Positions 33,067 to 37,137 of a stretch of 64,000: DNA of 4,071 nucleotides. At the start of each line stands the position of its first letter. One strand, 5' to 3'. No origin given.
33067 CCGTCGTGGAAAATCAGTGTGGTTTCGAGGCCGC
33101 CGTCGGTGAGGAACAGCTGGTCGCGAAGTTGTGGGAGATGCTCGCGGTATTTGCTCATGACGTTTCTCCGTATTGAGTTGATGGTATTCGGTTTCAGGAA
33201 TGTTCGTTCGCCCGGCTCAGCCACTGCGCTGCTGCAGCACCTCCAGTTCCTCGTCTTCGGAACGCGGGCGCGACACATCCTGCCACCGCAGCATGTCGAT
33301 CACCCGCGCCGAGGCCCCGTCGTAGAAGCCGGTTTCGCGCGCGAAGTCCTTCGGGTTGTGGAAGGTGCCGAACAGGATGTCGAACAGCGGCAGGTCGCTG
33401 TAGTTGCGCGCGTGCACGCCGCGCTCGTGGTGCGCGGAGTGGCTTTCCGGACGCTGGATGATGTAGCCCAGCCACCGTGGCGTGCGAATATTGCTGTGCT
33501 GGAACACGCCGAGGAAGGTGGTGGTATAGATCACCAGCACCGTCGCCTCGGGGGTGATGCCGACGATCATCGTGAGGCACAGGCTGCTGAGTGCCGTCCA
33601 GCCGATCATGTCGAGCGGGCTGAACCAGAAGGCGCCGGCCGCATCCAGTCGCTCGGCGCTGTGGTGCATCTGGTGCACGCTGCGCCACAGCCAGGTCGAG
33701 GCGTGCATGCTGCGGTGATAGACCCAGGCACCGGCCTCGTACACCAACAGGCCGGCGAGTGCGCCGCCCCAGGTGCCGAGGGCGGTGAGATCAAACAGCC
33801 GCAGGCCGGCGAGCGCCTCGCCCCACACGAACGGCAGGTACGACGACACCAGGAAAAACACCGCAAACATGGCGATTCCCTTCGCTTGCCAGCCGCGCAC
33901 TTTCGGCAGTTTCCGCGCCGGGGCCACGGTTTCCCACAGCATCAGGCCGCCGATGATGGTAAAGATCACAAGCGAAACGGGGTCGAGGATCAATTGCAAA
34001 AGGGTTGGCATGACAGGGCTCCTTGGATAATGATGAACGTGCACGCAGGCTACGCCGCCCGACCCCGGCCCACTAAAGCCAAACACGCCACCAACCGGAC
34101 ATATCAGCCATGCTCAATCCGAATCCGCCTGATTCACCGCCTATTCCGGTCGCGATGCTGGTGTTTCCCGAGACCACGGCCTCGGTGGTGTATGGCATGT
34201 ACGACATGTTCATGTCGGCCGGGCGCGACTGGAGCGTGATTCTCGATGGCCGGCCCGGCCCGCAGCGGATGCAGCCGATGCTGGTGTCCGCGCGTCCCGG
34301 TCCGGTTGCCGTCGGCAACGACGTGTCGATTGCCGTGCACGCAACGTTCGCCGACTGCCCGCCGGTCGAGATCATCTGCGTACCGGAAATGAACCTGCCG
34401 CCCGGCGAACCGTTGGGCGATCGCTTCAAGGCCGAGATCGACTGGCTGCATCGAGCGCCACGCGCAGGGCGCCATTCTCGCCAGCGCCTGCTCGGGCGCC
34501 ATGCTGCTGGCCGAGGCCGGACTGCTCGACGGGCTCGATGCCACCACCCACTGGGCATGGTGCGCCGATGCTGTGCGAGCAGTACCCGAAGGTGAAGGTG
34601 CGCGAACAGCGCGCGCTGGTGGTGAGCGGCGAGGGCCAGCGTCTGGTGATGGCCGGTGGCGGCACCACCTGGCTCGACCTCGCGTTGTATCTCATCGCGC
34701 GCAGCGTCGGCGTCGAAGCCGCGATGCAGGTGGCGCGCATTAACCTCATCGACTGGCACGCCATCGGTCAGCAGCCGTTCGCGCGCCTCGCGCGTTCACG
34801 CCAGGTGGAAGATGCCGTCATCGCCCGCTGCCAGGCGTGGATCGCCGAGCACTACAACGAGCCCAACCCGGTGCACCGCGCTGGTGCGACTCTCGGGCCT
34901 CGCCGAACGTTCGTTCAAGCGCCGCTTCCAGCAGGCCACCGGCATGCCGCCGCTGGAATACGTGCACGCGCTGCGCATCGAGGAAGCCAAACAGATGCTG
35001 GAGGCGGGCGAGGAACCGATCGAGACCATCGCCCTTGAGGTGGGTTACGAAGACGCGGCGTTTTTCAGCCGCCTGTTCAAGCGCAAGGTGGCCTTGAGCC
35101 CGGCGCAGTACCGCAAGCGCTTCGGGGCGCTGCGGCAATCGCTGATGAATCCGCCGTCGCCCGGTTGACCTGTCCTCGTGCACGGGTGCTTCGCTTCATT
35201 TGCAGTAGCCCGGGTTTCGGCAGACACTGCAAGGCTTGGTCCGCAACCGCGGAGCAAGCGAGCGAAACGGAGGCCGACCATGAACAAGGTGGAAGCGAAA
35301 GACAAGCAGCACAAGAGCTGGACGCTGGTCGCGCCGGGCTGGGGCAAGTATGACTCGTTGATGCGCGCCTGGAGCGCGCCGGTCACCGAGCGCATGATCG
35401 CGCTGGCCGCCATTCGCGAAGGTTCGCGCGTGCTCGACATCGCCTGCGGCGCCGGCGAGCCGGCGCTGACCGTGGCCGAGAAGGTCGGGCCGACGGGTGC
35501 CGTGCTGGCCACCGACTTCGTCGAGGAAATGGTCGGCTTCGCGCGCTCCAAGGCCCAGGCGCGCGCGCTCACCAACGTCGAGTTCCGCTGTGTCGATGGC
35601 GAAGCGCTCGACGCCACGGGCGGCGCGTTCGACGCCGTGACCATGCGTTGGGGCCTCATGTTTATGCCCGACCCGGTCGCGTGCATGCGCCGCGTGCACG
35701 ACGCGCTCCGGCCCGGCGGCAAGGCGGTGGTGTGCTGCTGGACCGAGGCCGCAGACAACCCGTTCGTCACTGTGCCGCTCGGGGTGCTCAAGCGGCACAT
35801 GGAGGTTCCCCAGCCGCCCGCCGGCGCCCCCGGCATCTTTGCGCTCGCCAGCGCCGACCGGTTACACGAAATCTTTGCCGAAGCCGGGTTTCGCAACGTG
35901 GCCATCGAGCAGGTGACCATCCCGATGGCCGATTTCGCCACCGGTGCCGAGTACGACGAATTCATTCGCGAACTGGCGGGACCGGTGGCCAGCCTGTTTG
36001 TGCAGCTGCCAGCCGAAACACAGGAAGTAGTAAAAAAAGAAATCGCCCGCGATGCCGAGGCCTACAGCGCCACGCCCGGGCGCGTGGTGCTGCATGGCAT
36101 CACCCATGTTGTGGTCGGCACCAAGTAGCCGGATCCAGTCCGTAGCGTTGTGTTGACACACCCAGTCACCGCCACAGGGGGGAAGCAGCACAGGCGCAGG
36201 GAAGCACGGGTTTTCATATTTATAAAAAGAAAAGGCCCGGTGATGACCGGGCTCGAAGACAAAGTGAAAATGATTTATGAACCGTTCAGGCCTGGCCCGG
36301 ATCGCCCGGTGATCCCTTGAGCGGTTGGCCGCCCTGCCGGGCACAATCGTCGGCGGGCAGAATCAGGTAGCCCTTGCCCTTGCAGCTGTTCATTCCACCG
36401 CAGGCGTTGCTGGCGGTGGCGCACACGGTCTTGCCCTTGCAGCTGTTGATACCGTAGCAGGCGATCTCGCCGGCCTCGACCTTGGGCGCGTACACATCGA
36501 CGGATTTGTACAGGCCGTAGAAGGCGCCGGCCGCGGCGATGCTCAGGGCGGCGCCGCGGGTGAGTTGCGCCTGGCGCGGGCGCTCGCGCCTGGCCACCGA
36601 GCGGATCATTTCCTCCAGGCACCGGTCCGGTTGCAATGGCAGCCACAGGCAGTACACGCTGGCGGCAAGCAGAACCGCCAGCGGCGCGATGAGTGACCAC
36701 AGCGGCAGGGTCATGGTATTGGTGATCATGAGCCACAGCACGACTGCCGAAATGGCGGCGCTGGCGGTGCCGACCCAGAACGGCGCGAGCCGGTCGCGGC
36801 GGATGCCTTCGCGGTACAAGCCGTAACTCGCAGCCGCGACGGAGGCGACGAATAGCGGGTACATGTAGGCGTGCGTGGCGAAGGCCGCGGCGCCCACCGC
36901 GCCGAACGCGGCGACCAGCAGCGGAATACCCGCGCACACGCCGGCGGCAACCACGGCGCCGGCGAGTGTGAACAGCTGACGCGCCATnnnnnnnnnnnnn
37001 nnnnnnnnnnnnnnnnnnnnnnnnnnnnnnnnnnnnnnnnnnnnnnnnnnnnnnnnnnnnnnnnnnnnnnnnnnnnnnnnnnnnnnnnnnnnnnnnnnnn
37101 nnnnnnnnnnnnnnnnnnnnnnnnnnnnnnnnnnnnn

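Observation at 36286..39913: ECF sigma / RsrA-type anti-sigma module flanked by two ArsM-like methyltransferases that lack the arsenite-binding cysteine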

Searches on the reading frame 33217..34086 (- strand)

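Call 5: search_protein_families(library=pfam, proteins=[window:33217-34086:-], max_evalue=0.01)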
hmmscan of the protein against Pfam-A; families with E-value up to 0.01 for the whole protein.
window:33217-34086:- (289 aa): 1 family
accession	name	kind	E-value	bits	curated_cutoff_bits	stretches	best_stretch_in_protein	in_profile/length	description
PF04116.19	FA_hydroxylase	-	5.4e-26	92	31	1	110-241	2-132/132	Fatty acid hydroxylase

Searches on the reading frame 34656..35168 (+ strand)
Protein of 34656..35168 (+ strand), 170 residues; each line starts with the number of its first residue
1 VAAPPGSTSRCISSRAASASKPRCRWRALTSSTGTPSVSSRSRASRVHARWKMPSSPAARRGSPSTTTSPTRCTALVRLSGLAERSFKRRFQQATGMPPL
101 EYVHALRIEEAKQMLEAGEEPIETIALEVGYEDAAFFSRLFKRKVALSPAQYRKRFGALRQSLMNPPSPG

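Call 5: search_protein_families(library=pfam, proteins=[window:34656-35168:+], max_evalue=0.01)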
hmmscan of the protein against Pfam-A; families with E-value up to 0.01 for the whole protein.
window:34656-35168:+ (170 aa): 2 families
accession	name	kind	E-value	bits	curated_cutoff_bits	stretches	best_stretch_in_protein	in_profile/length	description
PF12833.13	HTH_18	-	6.8e-24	84.4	33.6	1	78-155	3-80/80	Helix-turn-helix domain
PF00165.29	HTH_AraC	-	5.9e-11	42.6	26.6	1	117-154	6-42/42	Bacterial regulatory helix-turn-helix proteins, AraC family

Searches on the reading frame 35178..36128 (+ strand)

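Call 5: search_protein_families(library=pfam, proteins=[window:35178-36128:+], max_evalue=0.01)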
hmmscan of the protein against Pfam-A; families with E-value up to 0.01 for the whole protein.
window:35178-36128:+ (316 aa): 10 families
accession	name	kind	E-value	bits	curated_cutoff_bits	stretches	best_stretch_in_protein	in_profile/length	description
PF01209.24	Ubie_methyltran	-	1.2e-22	80.8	20.1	1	73-186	39-152/233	ubiE/COQ5 methyltransferase family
PF13847.12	Methyltransf_31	-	1.1e-19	71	27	1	80-192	2-116/145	Methyltransferase domain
PF13649.12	Methyltransf_25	-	2.7e-19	70.1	27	1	85-181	1-97/97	Methyltransferase domain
PF08241.18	Methyltransf_11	-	5.8e-17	62.6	21.2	1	86-184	1-94/95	Methyltransferase domain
PF13489.12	Methyltransf_23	-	5.3e-15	56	27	1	76-242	17-163/164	Methyltransferase domain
PF08242.18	Methyltransf_12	-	5.3e-12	46.8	30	1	86-182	1-97/98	Methyltransferase domain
PF01135.25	PCMT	-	1.8e-08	34.8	20.3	1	71-165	63-157/210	Protein-L-isoaspartate(D-aspartate) O-methyltransferase (PCMT)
PF08704.16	GCD14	-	0.00043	20.5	26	1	78-188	37-145/247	tRNA methyltransferase complex GCD14 subunit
PF05175.20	MTS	-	0.00096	19.3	23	1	81-154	31-102/170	Methyltransferase small domain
PF02390.23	Methyltransf_4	-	0.0026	17.7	24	1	84-166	4-83/173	Putative methyltransferase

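Call 6: search_protein_families(library=ncbifam, proteins=[window:35178-36128:+], max_evalue=1)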
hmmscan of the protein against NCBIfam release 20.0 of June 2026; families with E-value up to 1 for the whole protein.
window:35178-36128:+ (316 aa): 65 families (the best 25 are shown)
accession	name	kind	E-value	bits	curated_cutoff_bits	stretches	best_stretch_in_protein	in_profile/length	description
TIGR02752.1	MenG_heptapren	equivalog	1.5e-21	77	419.85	1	74-189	38-152/231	demethylmenaquinone methyltransferase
NF001243.0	PRK00216.1-4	equivalog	1.5e-21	76.8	235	1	72-189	38-154/237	demethylmenaquinone methyltransferase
NF041536.1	ArsM_DUF2284_UU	exception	1.1e-19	70.1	575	1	75-185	70-180/459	arsenite methyltransferase/DUF2284 domain selenoprotein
NF001244.0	PRK00216.1-5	equivalog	1.2e-18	67.3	216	1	72-192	39-160/236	bifunctional demethylmenaquinone methyltransferase/2-methoxy-6-polyprenyl-1,4-benzoquinol methylase UbiE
NF041537.1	ArsM_AhpD_UU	exception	1.4e-18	66.8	510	1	75-185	70-180/345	arsenite methyltransferase/AhpD domain selenoprotein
NF001240.0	PRK00216.1-1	equivalog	1.9e-18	66.5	378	1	72-191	54-174/251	bifunctional demethylmenaquinone methyltransferase/2-methoxy-6-polyprenyl-1,4-benzoquinol methylase UbiE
TIGR01934.1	MenG_MenH_UbiE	subfamily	3.4e-18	65.8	158.35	1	71-191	29-147/223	ubiquinone/menaquinone biosynthesis methyltransferase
NF008823.0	PRK11873.1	subfamily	6.1e-18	65.3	263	1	75-246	71-231/272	arsenite methyltransferase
NF047649.1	MTase_UXPK_star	exception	2e-16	59.8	460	1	75-186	71-182/283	methyltransferase/UXPK-star double selenoprotein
NF052510.1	methyltran_MpqE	exception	9.1e-16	57.9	335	1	73-187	38-153/234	methyl-plastoquinone biosynthesis methyltransferase MpqE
NF001242.0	PRK00216.1-3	equivalog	2.4e-15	56.6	351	1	62-189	53-179/258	bifunctional demethylmenaquinone methyltransferase/2-methoxy-6-polyprenyl-1,4-benzoquinol methylase UbiE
NF001241.0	PRK00216.1-2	equivalog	1.4e-14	54.3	327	1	75-206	45-168/231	demethylmenaquinone methyltransferase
NF045667.1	MTase_DVU1556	equivalog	2.1e-14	53.5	155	1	69-254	10-176/213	DVU_1556 family methyltransferase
NF043040.1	corrin_prot_MT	hypoth_equivalog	2.5e-12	46.7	180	1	57-185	14-147/216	corrinoid protein-associated methyltransferase CpaM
TIGR01983.1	UbiG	equivalog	4.5e-10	39.2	102.95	1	81-186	49-152/228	bifunctional 2-polyprenyl-6-hydroxyphenol methylase/3-demethylubiquinol 3-O-methyltransferase UbiG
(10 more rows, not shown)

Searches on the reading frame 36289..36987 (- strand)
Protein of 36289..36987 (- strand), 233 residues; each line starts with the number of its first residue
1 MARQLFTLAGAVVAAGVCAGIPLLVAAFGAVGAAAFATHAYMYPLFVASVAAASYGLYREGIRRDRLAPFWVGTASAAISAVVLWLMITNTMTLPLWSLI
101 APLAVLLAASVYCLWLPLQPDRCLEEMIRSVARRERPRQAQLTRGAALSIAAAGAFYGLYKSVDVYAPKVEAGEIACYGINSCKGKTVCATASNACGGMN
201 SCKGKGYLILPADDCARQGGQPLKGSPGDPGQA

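Call 6: search_protein_families(library=ncbifam, proteins=[window:36289-36987:-], max_evalue=1)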
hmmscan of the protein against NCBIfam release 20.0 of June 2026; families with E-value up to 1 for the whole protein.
seq(233 aa): 2 families
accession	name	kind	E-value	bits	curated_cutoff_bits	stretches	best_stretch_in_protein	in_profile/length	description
NF050166.1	Cu_RiPP_BufA2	equivalog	1.1e-19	70.3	60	1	146-221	2-77/79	BufA2 family periplasmic bufferin-type metallophore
NF046105.1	TransRegNosR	equivalog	0.017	13.4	1000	1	86-141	474-527/680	transcriptional regulator NosR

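Call 7: search_protein_families(library=pfam, proteins=[window:36289-36987:-], max_evalue=10)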
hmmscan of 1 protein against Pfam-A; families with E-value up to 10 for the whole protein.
seq(233 aa): 4 families
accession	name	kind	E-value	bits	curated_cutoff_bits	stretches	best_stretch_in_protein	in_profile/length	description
PF24646.2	DUF7640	-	0.044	14.5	28.1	1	173-205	54-87/121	Domain of unknown function (DUF7640)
PF05277.18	DUF726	-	0.19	11.1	22.6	1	5-81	19-97/343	Protein of unknown function (DUF726)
PF01040.23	UbiA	-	0.22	11.2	34.2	1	24-155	72-200/250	UbiA prenyltransferase family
PF03203.19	MerC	-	0.41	11.7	27.6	1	9-110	6-103/108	MerC mercury resistance protein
